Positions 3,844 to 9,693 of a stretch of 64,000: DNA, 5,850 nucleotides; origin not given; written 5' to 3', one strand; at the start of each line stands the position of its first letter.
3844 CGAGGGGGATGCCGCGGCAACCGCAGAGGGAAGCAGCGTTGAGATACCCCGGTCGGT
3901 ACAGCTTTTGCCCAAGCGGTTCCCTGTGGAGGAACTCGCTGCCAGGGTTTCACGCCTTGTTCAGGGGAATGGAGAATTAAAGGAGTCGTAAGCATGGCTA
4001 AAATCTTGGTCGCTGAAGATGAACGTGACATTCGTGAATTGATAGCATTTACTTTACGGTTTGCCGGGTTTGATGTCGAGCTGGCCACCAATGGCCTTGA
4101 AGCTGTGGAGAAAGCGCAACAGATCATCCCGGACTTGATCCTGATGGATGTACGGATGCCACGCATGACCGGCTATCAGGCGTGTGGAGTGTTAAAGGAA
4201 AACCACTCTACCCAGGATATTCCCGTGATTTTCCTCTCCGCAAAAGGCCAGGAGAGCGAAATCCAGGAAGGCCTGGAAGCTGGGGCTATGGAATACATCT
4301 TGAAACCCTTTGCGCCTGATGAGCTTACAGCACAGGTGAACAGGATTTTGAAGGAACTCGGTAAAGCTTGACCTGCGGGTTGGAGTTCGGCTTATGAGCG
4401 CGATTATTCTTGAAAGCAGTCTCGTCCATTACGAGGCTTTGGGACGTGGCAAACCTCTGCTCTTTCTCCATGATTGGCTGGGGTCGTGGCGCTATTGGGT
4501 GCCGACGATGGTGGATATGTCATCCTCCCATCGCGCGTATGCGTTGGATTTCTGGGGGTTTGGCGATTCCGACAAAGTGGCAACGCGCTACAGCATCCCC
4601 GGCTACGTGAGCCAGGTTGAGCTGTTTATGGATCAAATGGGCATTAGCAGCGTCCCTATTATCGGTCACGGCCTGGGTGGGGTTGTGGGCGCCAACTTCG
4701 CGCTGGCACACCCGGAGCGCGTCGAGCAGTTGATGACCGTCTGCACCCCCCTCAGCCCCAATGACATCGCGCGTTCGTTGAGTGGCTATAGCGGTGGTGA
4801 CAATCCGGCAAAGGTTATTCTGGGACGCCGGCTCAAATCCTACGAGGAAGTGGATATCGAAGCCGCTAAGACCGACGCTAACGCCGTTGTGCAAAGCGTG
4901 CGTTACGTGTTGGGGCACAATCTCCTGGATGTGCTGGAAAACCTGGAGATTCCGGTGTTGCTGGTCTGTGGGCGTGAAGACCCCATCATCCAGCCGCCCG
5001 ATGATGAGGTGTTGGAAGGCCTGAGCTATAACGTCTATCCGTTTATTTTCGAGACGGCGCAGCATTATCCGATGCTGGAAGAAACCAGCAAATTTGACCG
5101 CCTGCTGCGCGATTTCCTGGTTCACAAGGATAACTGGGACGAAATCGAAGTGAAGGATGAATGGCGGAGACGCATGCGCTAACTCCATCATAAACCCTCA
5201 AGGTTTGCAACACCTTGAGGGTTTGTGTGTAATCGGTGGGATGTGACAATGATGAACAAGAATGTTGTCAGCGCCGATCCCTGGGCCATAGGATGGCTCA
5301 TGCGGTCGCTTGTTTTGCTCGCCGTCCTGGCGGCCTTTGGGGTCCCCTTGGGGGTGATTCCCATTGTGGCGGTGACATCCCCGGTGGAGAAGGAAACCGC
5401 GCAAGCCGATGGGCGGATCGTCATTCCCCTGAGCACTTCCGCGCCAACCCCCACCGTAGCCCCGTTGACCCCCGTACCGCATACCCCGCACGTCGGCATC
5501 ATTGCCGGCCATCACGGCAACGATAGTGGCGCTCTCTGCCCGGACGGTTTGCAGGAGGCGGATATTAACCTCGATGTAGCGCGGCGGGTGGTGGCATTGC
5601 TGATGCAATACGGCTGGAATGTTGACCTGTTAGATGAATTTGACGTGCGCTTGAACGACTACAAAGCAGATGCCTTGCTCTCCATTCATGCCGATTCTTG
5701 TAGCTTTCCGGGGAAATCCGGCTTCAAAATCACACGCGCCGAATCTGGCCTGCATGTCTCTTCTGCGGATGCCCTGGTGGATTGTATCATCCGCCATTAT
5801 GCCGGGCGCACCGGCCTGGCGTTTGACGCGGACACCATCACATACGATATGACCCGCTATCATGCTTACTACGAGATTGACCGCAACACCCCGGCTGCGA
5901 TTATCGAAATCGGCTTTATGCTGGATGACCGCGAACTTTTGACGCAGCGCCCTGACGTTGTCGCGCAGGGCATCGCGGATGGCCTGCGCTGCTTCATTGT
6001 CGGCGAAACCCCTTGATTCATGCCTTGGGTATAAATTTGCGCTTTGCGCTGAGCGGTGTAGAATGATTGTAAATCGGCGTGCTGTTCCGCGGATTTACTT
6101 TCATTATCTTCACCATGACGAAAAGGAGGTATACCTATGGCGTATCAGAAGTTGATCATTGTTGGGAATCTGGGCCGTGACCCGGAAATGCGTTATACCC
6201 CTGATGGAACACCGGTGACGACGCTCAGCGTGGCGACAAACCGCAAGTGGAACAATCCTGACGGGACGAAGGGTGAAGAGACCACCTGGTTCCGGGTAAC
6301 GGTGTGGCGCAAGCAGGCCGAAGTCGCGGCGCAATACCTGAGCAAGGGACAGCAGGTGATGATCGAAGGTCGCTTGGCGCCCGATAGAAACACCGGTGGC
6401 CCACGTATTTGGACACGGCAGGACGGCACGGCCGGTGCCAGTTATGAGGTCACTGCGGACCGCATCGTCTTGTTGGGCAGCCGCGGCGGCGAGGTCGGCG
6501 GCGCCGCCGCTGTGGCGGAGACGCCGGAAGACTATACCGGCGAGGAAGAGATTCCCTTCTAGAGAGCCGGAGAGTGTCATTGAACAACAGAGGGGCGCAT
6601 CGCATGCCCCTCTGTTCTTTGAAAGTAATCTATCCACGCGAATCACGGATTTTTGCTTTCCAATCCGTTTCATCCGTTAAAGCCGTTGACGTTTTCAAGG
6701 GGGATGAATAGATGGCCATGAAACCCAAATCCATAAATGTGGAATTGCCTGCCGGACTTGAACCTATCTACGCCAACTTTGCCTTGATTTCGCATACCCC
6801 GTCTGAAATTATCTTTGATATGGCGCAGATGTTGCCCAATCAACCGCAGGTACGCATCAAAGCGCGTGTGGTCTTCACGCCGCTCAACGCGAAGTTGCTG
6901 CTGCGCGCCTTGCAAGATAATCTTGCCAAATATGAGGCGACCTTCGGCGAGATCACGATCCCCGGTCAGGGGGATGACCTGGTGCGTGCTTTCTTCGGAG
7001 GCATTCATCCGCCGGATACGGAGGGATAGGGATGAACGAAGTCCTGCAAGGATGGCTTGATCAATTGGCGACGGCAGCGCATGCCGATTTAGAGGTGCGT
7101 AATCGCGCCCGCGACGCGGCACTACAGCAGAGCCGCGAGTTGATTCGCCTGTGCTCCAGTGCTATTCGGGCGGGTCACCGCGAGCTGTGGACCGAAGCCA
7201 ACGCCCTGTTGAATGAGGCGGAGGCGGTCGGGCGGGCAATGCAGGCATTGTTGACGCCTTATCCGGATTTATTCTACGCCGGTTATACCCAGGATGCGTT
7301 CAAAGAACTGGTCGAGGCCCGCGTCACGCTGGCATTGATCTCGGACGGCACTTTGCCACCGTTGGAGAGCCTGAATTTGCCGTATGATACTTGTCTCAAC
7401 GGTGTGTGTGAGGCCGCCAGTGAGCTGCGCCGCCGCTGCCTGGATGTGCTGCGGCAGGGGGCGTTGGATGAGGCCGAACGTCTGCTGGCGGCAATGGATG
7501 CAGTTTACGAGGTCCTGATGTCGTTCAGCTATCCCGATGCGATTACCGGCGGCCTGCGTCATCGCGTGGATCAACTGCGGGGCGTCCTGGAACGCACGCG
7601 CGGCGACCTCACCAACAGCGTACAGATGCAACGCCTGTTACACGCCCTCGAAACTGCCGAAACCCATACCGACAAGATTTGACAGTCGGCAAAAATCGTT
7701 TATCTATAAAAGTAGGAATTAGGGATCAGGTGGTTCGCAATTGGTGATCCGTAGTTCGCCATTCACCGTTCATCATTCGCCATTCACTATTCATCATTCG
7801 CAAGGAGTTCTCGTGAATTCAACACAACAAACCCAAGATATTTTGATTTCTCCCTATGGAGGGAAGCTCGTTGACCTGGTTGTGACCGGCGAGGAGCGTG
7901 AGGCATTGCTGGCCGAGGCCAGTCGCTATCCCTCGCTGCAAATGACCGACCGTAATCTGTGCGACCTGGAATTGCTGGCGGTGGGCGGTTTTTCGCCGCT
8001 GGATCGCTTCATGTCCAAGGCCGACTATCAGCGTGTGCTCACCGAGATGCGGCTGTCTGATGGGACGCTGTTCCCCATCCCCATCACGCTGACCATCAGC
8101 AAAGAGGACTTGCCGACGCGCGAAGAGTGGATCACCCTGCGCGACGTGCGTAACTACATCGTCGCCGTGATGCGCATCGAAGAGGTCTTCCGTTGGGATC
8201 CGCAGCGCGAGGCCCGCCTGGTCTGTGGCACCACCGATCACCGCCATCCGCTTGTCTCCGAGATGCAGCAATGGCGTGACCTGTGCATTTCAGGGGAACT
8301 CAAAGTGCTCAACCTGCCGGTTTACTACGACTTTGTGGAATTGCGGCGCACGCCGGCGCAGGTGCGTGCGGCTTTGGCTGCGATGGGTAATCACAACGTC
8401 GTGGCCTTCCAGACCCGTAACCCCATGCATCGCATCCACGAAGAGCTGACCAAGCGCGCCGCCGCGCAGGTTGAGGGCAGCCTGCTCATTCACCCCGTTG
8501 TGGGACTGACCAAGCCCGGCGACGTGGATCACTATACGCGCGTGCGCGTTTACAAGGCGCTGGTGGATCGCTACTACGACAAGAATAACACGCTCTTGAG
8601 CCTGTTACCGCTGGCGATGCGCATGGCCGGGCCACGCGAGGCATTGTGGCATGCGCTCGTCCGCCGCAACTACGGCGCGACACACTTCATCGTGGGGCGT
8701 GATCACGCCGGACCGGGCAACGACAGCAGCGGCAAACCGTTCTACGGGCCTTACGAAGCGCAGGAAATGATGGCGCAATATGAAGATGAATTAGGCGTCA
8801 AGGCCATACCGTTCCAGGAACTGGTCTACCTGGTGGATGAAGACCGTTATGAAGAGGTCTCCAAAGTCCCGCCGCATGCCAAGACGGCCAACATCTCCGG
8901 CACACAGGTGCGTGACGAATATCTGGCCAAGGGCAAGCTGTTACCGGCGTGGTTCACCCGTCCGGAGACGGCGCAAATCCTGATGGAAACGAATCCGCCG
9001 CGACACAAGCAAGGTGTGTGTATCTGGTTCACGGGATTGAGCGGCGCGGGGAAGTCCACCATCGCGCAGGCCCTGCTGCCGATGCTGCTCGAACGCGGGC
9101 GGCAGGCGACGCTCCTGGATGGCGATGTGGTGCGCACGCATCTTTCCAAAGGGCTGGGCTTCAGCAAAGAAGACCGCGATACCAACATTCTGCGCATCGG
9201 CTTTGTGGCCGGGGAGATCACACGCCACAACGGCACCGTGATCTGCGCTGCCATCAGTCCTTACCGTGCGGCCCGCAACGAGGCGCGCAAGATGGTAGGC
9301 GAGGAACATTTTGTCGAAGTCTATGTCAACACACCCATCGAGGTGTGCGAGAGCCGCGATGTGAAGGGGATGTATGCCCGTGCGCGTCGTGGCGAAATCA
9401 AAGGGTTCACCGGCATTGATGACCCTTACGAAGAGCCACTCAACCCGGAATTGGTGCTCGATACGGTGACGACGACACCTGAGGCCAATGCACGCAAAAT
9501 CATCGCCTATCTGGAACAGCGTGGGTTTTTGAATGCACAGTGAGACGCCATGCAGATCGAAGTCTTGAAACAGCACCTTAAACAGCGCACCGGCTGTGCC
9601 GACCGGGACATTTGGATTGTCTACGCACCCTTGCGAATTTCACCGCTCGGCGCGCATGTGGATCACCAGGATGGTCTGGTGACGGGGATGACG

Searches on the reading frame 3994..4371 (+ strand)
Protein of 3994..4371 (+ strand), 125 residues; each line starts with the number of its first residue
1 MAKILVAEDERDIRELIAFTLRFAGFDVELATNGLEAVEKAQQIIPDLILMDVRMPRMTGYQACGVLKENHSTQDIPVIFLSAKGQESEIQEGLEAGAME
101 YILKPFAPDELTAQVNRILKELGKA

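Call 6: search_protein_families(library=pfam, proteins=[window:3994-4371:+], max_evalue=0.001)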
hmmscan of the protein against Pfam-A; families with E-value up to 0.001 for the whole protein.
window:3994-4371:+ (125 aa): 1 family
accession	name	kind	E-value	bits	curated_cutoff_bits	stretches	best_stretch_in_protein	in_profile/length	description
PF00072.30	Response_reg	-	1.9e-30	105.8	30.2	1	4-115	1-110/111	Response regulator receiver domain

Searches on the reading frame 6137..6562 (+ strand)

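Call 6: search_protein_families(library=pfam, proteins=[window:6137-6562:+], max_evalue=0.001)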
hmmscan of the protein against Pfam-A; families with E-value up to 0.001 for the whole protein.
window:6137-6562:+ (141 aa): 1 family
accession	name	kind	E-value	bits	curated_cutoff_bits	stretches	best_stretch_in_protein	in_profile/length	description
PF00436.31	SSB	-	5.9e-32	110.3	26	1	4-112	2-103/104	Single-strand binding protein family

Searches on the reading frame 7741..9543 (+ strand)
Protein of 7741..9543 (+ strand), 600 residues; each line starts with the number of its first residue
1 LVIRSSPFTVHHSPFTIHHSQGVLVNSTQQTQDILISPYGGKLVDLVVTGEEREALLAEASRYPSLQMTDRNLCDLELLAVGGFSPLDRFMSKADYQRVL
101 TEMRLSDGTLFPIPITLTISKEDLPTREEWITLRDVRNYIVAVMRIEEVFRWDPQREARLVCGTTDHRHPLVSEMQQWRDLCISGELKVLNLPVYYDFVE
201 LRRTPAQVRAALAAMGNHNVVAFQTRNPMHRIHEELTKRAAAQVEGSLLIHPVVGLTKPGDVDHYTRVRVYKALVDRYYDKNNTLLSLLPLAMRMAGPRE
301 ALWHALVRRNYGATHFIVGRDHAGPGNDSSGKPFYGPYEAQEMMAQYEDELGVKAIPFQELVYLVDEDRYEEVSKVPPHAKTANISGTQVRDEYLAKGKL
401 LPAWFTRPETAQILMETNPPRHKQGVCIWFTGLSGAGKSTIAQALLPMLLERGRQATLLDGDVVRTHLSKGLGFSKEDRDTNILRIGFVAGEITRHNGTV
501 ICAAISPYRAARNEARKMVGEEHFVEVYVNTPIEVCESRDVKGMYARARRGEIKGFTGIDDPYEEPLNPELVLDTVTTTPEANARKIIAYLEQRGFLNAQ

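Call 6: search_protein_families(library=pfam, proteins=[window:7741-9543:+], max_evalue=0.001)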
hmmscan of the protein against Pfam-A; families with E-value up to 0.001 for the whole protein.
window:7741-9543:+ (600 aa): 4 families
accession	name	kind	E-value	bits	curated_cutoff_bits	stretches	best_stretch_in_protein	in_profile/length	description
PF01747.23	ATP-sulfurylase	-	7.1e-84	280.9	24.3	1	200-416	2-211/212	ATP-sulfurylase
PF01583.26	APS_kinase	-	3e-65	219.3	21.1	1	424-574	1-152/152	Adenylylsulphate kinase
PF14306.12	PUA_2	-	4.5e-48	163.3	27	1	36-191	1-158/159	PUA-like domain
PF13671.12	AAA_33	-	1e-06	29.5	27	1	428-542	2-117/143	AAA domain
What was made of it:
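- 7741..10746 (+): Conserved left flank: bifunctional ATP-sulfurylase/APS kinase (7741-9543) and GHMP-family galactokinase-like gene (9550-10746). In lineage B these lie about 0.5 kb from the first cassette gene. Pfam call 6.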
